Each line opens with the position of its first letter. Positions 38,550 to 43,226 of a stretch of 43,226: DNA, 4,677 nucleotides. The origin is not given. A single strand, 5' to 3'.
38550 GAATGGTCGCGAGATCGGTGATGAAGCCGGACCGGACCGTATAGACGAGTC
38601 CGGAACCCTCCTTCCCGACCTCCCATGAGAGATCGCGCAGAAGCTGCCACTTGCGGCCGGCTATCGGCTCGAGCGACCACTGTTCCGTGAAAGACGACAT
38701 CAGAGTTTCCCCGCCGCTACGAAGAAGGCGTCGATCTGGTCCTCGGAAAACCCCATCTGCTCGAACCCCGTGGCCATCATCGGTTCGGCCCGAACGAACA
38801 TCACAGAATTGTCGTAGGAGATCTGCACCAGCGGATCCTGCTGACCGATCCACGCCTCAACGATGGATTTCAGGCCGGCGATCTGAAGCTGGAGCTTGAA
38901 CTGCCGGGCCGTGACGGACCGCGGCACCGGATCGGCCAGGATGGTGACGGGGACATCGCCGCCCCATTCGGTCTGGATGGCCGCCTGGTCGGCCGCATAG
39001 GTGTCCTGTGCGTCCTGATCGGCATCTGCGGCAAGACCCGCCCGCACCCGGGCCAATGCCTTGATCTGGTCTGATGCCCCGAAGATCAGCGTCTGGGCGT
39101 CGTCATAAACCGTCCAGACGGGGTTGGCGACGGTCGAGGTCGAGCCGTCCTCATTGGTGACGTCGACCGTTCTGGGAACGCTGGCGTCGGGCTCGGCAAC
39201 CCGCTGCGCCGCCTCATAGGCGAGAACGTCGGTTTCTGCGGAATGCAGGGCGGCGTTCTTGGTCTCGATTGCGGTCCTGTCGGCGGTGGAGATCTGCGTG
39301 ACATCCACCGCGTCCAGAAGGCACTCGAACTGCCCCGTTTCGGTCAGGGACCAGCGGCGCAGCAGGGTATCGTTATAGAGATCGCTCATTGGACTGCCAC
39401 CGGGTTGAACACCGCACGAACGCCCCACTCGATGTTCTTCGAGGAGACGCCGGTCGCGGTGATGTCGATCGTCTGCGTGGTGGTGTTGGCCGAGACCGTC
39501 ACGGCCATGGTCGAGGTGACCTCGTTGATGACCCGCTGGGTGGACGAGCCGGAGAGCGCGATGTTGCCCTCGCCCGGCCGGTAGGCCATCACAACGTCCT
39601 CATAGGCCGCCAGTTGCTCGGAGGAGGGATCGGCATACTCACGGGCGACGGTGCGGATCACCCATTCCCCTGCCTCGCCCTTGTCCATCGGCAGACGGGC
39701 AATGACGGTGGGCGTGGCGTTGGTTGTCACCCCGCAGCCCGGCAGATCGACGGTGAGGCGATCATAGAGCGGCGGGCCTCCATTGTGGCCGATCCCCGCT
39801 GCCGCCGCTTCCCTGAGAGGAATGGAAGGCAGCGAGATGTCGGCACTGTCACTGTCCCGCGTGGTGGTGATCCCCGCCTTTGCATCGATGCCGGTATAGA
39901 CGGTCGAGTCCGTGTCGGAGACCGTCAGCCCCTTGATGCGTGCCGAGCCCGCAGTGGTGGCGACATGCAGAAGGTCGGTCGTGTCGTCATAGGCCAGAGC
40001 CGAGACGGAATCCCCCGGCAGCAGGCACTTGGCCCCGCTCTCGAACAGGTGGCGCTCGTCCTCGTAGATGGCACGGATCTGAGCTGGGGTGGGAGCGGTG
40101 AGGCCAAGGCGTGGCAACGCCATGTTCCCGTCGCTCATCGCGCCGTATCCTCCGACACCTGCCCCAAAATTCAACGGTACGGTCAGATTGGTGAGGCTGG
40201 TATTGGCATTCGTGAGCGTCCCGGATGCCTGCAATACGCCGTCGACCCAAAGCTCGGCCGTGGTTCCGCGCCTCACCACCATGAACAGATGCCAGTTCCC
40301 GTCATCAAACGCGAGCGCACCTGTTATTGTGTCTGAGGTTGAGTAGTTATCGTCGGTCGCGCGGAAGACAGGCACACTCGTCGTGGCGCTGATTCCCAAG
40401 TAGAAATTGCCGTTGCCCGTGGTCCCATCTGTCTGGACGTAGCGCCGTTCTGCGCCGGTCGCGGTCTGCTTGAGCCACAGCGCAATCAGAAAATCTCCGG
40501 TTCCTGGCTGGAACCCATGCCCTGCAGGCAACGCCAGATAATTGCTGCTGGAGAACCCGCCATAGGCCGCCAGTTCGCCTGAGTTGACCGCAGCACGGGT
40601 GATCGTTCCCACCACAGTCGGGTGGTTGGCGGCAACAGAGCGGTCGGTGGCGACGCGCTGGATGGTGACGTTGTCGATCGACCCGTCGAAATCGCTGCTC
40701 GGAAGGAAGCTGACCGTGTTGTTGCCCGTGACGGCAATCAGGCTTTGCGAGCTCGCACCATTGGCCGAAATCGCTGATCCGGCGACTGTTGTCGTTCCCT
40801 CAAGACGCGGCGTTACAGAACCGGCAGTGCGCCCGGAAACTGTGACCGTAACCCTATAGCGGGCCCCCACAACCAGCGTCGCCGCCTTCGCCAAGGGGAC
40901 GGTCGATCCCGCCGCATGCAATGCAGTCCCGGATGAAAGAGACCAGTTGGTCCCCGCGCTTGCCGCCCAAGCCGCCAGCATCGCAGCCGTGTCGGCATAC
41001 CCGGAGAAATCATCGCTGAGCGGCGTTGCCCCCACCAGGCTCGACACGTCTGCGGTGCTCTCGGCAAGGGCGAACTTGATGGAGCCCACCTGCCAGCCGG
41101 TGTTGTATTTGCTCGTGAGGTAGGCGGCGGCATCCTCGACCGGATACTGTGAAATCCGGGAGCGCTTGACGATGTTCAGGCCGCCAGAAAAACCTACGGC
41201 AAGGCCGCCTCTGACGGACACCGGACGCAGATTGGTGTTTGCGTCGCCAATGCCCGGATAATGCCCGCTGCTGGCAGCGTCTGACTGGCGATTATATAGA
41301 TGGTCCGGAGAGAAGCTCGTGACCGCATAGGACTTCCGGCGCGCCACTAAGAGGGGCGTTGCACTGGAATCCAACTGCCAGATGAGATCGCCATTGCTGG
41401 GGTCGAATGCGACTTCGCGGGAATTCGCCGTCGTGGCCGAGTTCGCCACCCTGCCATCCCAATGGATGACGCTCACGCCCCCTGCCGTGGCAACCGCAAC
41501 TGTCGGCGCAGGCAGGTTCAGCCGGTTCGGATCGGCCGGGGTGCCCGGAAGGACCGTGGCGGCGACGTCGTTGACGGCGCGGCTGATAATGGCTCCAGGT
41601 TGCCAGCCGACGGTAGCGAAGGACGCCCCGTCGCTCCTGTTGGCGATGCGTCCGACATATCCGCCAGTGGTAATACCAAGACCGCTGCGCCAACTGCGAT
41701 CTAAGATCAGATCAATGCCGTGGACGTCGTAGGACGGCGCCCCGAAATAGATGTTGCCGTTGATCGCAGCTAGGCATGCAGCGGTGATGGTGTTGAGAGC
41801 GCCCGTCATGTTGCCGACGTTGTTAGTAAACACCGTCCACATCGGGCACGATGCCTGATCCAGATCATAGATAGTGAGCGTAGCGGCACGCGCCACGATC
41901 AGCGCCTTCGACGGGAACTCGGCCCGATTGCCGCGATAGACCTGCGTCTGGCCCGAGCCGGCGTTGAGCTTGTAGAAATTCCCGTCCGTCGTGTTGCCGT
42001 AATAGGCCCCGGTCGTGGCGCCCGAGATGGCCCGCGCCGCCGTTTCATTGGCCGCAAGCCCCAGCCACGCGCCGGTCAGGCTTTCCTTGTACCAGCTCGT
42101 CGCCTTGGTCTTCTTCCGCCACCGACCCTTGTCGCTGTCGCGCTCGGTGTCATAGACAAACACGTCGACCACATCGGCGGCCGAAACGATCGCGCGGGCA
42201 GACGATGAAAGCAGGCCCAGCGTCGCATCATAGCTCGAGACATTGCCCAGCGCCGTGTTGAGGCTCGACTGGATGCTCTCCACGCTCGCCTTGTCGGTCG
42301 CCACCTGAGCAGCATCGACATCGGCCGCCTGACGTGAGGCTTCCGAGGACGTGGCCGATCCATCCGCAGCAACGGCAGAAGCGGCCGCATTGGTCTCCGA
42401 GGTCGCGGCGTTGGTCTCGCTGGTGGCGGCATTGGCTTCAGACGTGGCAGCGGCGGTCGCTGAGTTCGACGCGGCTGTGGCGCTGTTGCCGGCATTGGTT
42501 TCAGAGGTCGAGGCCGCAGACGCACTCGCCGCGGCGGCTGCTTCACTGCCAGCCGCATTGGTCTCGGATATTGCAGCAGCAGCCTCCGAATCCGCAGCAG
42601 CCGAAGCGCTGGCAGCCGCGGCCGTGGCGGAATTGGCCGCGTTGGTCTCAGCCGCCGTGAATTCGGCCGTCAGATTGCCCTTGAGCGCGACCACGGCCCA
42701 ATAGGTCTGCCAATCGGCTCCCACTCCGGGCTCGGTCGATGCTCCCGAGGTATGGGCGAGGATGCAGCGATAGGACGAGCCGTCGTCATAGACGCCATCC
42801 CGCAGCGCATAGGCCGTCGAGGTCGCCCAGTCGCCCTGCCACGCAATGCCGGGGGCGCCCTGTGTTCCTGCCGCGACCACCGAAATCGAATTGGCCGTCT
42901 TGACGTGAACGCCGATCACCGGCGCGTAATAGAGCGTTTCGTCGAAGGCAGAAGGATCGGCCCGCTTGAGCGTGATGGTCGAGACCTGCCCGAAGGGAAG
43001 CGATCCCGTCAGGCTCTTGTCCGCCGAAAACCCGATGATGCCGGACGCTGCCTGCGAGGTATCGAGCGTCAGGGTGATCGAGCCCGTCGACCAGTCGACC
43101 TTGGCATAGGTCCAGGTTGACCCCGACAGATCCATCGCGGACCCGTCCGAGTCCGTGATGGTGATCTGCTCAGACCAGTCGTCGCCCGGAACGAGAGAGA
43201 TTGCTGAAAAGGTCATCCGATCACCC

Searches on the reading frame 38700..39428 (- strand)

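Call 17: search_protein_families(library=phrogs, proteins=[window:38700-39428:-], max_evalue=0.001)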
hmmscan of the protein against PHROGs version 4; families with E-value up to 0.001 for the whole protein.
window:38700-39428:- (242 aa): 2 families
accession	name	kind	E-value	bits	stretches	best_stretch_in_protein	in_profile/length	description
phrog_6034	-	unknown function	2.1e-13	51.4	1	167-242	83-164/164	-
phrog_14311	-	unknown function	6.9e-07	30.4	1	170-239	62-137/140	-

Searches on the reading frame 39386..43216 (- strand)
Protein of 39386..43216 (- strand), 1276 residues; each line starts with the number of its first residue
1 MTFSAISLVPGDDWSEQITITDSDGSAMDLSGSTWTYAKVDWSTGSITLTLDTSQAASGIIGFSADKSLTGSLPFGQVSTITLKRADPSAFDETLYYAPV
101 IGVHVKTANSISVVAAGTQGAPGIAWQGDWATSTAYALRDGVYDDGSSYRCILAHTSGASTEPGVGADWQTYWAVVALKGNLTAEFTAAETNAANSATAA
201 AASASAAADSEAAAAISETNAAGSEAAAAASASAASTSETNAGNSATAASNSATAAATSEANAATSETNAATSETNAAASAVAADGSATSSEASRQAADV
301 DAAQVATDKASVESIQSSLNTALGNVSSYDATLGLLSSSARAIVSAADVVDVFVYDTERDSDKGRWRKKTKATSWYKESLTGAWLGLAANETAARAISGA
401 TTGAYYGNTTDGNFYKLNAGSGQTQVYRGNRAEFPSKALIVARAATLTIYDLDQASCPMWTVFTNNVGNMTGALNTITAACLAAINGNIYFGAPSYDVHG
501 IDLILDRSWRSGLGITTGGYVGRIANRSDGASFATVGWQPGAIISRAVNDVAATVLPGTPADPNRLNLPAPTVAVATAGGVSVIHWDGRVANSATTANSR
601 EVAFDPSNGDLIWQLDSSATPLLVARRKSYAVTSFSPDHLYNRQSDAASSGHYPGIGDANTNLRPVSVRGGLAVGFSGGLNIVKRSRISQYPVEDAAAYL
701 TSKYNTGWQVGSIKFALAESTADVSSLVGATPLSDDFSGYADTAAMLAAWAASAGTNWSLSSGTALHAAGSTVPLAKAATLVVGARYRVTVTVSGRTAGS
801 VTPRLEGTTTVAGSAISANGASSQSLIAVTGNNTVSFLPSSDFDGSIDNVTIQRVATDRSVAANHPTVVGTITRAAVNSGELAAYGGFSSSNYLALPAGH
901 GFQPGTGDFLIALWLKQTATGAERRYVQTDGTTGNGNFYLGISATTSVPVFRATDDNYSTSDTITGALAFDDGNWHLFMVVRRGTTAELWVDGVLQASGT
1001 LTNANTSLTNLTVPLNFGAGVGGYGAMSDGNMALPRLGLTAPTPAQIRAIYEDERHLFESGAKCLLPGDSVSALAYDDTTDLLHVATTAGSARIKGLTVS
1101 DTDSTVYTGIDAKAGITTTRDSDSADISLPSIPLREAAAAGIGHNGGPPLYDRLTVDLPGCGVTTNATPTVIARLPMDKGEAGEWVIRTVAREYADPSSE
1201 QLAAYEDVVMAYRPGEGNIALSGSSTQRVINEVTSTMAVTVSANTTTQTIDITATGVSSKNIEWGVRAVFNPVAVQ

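Call 17: search_protein_families(library=phrogs, proteins=[window:39386-43216:-], max_evalue=0.001)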
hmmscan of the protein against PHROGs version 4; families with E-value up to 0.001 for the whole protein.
window:39386-43216:- (1276 aa): 11 families
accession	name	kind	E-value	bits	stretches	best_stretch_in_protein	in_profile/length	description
phrog_3279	-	tail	3.4e-12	47.6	1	184-326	139-283/396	tail fiber protein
phrog_6578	-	tail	1.1e-11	44.3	1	175-329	74-238/1210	tail fiber protein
phrog_1419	-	tail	1e-10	41.5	1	188-319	199-331/793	tail protein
phrog_24159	-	tail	6.7e-10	38.8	1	187-349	148-309/972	tail fiber protein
phrog_24369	-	tail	2e-09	36.6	1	189-334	81-226/1396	tail fiber protein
phrog_13980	-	tail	1.8e-08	34.6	1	187-317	200-337/756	tail fiber protein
phrog_8713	-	tail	3.8e-08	33.8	1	189-310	207-327/509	tail fiber protein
phrog_5481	-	tail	1.3e-06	28.2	1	180-343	33-204/1043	tail fiber protein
phrog_24534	-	tail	4.5e-06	26.8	1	898-1049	51-195/341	tail fiber protein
phrog_4242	-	tail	0.00013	22.4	1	188-356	181-352/628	tail fiber protein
phrog_5073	-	tail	0.00028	21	1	116-180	204-261/519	tail fiber protein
